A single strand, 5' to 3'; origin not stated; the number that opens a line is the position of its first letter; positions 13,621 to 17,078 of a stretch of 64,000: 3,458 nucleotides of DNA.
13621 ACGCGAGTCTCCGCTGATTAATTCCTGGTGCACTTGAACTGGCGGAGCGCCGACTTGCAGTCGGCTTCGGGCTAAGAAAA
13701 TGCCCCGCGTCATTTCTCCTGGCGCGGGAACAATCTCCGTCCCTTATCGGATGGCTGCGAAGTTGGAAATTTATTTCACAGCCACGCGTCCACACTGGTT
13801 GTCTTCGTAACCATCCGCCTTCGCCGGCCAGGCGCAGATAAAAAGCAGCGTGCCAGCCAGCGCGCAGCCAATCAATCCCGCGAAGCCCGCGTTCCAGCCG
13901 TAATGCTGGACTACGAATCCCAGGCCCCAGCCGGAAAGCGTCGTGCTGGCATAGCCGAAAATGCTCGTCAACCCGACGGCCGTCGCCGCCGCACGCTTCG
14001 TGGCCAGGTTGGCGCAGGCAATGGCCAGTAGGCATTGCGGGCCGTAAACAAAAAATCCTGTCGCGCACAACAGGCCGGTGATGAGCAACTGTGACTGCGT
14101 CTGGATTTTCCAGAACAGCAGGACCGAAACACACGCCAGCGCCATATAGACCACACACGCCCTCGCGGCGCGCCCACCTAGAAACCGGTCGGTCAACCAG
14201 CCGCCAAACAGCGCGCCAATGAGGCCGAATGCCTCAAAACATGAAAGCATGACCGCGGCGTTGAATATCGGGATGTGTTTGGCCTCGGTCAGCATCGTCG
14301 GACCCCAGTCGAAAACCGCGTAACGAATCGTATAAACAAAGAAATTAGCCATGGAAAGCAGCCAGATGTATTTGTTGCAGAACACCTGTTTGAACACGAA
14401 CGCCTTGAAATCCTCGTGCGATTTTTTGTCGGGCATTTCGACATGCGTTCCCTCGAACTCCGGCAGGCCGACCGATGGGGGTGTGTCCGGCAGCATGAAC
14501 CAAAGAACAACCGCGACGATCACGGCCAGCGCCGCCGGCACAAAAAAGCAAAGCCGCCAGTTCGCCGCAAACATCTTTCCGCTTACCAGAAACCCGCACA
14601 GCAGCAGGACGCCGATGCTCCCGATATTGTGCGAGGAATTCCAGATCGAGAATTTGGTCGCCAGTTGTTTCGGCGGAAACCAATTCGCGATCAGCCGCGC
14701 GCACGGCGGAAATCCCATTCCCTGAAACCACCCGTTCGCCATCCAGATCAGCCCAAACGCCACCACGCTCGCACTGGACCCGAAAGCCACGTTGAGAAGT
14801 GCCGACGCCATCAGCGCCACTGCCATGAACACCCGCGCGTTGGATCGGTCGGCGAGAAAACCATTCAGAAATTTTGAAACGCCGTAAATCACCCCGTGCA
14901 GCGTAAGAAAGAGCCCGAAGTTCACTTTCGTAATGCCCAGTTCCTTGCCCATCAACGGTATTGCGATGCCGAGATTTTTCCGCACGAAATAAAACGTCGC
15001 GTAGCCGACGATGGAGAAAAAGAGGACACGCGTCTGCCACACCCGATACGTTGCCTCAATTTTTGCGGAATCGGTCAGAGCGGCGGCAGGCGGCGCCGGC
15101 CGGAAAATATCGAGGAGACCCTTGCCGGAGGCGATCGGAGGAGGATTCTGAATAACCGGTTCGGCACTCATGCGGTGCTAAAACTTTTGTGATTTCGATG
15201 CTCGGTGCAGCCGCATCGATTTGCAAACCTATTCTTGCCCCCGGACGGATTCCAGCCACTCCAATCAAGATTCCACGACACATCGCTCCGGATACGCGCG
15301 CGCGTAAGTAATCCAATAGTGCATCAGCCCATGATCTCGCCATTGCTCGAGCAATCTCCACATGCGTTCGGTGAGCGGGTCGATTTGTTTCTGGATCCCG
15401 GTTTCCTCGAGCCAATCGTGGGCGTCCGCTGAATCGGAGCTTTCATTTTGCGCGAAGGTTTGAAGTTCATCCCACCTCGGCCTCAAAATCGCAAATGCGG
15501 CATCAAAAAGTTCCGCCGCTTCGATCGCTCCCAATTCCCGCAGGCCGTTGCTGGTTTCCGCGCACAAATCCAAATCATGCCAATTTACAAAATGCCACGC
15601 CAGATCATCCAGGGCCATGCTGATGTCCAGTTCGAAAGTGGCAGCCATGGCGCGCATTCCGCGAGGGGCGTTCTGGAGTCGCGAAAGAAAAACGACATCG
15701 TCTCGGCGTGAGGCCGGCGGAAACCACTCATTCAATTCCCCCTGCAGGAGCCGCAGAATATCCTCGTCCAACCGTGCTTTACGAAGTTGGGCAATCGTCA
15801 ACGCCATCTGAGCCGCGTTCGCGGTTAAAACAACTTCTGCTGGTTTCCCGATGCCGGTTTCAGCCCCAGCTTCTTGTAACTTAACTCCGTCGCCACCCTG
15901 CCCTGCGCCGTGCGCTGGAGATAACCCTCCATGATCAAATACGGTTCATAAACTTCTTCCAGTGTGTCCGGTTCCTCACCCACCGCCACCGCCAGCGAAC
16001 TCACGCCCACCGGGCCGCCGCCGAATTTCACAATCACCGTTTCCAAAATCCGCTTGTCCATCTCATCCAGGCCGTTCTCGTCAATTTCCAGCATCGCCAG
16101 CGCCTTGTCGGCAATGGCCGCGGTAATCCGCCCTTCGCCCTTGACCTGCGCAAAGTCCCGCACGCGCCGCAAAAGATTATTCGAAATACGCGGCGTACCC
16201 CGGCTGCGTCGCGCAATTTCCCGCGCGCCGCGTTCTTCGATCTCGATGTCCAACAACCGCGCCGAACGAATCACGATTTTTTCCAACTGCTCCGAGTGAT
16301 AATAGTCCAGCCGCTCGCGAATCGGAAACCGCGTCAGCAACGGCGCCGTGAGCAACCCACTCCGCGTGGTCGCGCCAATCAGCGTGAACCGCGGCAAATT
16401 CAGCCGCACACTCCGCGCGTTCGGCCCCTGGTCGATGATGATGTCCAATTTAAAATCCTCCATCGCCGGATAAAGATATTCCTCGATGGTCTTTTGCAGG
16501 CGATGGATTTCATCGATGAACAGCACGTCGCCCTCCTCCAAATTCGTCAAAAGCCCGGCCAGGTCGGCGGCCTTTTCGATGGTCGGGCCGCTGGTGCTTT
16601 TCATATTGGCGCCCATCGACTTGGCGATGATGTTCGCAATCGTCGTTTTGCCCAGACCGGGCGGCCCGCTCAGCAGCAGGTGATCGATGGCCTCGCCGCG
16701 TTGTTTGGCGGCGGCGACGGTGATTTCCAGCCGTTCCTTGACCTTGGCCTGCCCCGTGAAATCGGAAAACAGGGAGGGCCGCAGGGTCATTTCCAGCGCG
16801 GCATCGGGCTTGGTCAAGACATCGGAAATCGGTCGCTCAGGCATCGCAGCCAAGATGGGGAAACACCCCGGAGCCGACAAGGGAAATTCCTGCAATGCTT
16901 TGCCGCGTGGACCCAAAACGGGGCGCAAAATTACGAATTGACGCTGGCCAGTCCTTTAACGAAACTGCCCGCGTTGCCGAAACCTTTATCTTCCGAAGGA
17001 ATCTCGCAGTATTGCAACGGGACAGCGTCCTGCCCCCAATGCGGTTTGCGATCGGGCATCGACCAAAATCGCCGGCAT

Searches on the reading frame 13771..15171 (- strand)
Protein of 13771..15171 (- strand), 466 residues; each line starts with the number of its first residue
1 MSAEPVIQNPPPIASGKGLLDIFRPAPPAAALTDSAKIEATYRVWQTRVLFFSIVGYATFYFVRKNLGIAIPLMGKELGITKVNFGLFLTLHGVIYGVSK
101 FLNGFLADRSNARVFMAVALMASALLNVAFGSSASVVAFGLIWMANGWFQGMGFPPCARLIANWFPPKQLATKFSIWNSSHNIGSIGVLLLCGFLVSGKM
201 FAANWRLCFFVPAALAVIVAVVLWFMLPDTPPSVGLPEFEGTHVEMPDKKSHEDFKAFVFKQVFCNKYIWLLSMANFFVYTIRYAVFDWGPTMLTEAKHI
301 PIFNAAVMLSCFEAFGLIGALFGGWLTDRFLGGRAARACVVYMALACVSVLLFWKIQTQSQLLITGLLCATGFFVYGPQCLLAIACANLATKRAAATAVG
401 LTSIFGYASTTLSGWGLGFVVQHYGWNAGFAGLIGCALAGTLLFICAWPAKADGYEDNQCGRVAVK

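Call 70: search_protein_families(library=pfam, proteins=[window:13771-15171:-], max_evalue=0.001)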
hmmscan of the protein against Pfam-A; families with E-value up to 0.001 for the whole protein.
window:13771-15171:- (466 aa): 1 family
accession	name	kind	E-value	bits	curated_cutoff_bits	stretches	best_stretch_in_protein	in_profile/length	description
PF07690.21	MFS_1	-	3e-46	158.4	33.4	1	55-412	3-345/347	Major Facilitator Superfamily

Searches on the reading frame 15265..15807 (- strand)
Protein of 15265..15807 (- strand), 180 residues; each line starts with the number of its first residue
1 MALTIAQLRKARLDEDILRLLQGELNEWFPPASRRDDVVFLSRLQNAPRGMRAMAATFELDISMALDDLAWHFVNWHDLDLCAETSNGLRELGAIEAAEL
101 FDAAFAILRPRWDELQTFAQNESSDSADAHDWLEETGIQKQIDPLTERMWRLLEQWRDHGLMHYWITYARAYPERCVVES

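Call 70: search_protein_families(library=pfam, proteins=[window:15265-15807:-], max_evalue=0.001)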
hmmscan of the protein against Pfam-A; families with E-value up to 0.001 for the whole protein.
window:15265-15807:- (180 aa): 1 family
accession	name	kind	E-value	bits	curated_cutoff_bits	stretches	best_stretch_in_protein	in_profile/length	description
PF14300.12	DMP19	-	1.6e-06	29.1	25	1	49-162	5-105/112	DMP19-like protein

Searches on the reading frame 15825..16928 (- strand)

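Call 70: search_protein_families(library=pfam, proteins=[window:15825-16928:-], max_evalue=0.001)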
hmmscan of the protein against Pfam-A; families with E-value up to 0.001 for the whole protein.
window:15825-16928:- (367 aa): 14 families
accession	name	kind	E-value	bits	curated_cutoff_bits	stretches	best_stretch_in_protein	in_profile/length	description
PF05496.18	RuvB_N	-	3.2e-75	251.7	27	1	49-207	1-159/159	Holliday junction DNA helicase RuvB P-loop domain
PF17864.7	AAA_lid_4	-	5.8e-32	109.7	27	1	210-283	1-74/74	RuvB AAA lid domain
PF05491.19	RuvB_C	-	8e-22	77.4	24.7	1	284-354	1-71/72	RuvB C-terminal winged helix domain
PF00004.35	AAA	-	1.4e-21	77.8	21.2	1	84-208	1-130/131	ATPase family associated with various cellular activities (AAA)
PF07728.20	AAA_5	-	6.1e-08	33.2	22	1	83-194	1-132/139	AAA domain (dynein-related subfamily)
PF01078.27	Mg_chelatase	-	2.3e-06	27.6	20.3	1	54-105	2-46/207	Magnesium chelatase, subunit ChlI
PF06068.19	TIP49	-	1.6e-05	24.7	23.8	0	57-110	26-79/347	TIP49 P-loop domain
PF13207.12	AAA_17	-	4e-05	24.3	27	0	88-174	2-85/136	AAA domain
PF03215.21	Rad17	-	0.0001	22.7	23.8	1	77-121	46-85/186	Rad17 P-loop domain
PF20720.3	nSTAND3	-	0.00017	21.7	27.2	1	77-139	13-72/155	Novel STAND NTPase 3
PF13238.12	AAA_18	-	0.00027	21.8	29.4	1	85-167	2-79/128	AAA domain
PF13173.12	AAA_14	-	0.00035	21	27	1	84-162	5-92/129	AAA domain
PF14532.12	Sigma54_activ_2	-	0.00036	21.2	25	1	62-156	5-93/138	Sigma-54 interaction domain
PF13191.12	AAA_16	-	0.00051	21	32.6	0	75-107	19-50/167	AAA ATPase domain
